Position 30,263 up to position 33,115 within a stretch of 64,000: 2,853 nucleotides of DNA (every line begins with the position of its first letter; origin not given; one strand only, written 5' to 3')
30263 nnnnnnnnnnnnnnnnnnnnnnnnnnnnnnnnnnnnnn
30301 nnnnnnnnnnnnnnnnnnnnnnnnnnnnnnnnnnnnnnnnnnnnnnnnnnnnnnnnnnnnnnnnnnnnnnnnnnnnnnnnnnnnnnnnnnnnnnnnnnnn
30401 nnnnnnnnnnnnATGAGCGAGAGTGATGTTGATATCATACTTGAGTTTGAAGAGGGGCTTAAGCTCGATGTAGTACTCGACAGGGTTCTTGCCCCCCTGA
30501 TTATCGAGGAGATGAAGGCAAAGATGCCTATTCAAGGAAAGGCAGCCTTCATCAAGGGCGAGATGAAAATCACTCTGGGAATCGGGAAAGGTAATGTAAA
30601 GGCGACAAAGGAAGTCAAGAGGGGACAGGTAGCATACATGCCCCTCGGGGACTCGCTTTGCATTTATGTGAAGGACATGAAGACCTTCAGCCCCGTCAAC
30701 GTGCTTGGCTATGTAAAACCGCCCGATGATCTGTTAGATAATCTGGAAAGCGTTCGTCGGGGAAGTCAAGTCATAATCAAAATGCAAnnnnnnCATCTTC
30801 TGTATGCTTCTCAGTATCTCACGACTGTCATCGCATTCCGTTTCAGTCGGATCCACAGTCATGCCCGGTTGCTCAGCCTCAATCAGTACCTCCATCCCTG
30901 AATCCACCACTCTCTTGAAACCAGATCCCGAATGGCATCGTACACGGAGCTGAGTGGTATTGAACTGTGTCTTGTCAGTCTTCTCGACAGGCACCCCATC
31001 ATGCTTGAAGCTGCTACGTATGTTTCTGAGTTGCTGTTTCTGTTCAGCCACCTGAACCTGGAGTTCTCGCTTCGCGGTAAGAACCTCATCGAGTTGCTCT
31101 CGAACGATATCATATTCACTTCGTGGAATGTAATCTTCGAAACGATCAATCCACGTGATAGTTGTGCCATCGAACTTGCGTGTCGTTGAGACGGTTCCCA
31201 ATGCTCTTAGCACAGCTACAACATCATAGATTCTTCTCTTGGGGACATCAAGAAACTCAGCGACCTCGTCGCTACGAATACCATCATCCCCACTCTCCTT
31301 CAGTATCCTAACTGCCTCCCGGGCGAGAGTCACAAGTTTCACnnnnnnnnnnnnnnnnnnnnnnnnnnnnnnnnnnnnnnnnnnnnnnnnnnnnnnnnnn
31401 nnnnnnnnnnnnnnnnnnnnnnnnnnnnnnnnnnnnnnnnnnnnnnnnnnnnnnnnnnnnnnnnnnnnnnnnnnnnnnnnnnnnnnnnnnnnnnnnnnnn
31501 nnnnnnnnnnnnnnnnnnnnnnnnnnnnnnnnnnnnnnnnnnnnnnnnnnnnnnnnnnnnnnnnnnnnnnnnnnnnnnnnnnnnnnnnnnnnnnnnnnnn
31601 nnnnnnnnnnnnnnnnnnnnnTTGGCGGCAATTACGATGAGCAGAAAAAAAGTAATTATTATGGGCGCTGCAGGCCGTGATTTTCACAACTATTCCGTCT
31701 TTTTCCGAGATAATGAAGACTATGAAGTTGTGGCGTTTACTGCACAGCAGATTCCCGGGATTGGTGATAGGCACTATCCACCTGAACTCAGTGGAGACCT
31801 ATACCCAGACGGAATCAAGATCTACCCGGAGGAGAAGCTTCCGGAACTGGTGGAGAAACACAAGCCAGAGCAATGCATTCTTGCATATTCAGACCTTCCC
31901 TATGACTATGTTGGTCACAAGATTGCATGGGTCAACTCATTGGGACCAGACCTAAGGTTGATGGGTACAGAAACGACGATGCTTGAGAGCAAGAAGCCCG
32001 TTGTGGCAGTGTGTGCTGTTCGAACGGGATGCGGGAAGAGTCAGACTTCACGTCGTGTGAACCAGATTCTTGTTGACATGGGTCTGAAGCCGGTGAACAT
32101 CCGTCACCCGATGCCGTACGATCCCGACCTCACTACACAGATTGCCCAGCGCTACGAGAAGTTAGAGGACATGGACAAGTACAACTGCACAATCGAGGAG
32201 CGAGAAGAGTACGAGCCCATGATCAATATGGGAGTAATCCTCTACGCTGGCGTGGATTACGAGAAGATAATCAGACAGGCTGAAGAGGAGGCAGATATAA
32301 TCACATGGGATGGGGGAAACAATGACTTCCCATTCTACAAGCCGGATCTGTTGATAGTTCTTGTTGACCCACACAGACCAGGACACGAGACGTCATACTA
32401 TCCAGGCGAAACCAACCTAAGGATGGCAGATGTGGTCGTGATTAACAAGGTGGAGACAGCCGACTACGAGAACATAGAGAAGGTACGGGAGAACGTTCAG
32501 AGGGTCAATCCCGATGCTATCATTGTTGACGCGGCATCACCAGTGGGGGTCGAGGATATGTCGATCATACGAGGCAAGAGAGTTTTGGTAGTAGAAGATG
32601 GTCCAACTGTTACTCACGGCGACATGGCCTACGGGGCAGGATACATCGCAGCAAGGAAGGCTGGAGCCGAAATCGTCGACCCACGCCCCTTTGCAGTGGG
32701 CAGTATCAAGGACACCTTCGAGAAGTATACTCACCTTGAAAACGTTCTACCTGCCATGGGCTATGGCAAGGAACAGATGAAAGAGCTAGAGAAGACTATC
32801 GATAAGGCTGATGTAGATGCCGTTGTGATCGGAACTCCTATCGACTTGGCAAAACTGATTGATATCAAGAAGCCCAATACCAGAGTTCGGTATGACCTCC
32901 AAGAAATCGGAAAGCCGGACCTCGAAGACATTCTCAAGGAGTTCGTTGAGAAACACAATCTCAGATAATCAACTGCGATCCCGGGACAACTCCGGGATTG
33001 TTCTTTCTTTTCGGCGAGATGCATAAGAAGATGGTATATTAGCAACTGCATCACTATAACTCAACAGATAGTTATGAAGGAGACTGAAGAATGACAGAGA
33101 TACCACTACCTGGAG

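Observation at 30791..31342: Archaeal E2F/DP-like transcription factor with the full DBD, coiled-coil and marked-box-like layout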

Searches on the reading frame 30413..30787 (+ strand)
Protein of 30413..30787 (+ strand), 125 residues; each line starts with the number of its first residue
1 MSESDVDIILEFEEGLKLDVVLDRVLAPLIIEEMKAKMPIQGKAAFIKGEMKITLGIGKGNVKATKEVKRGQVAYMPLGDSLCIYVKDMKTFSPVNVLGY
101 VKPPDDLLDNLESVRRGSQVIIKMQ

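Call 109: search_protein_families(library=pfam, proteins=[window:30413-30787:+], max_evalue=0.001)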
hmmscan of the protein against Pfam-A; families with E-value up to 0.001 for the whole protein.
window:30413-30787:+ (125 aa): 1 family
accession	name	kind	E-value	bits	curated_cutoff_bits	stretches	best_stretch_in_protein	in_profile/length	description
PF04126.18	Cyclophil_like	-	7.3e-10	39.2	27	1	11-122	6-119/120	Cyclophilin-like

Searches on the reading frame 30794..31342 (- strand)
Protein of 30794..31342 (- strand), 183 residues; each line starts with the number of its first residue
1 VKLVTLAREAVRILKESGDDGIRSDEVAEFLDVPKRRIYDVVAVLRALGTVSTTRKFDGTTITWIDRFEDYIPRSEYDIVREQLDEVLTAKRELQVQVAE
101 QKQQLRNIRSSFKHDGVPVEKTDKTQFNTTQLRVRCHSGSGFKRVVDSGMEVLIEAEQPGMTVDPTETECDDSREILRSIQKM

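Call 4: search_protein_families(library=pfam, proteins=[window:30794-31342:-], max_evalue=10)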
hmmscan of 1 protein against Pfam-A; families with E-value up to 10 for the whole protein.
window:30794-31342:- (183 aa): 5 families
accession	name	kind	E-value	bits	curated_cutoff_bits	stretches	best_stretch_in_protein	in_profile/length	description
PF02319.26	E2F_TDP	-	3.7e-10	39.8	25.7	1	3-65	5-64/65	E2F/DP family winged-helix DNA-binding domain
PF01978.25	TrmB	-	0.0019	18.4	25.6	1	24-54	25-55/68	Sugar-specific transcriptional regulator TrmB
PF06034.16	DUF919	-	0.094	13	21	1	80-98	6-24/62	Nucleopolyhedrovirus protein of unknown function (DUF919)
PF17184.9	Rit1_C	-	0.11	12.2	27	1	63-141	132-210/271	Rit1 N-terminal domain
PF13384.12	HTH_23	-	0.15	12.3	24.6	1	12-41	9-37/50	Homeodomain-like domain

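Call 5: search_protein_families(library=ncbifam, proteins=[window:30794-31342:-], max_evalue=10)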
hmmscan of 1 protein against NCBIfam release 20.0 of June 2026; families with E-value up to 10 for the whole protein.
window:30794-31342:- (183 aa): 0 families

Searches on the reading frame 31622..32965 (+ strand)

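Call 109: search_protein_families(library=pfam, proteins=[window:31622-32965:+], max_evalue=0.001)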
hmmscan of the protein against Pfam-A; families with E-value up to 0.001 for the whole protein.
window:31622-32965:+ (448 aa): 1 family
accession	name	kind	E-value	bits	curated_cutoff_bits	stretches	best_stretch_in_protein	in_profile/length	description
PF02492.25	cobW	-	6.3e-06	26.3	20.7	1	239-302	113-179/180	CobW/HypB/UreG, nucleotide-binding domain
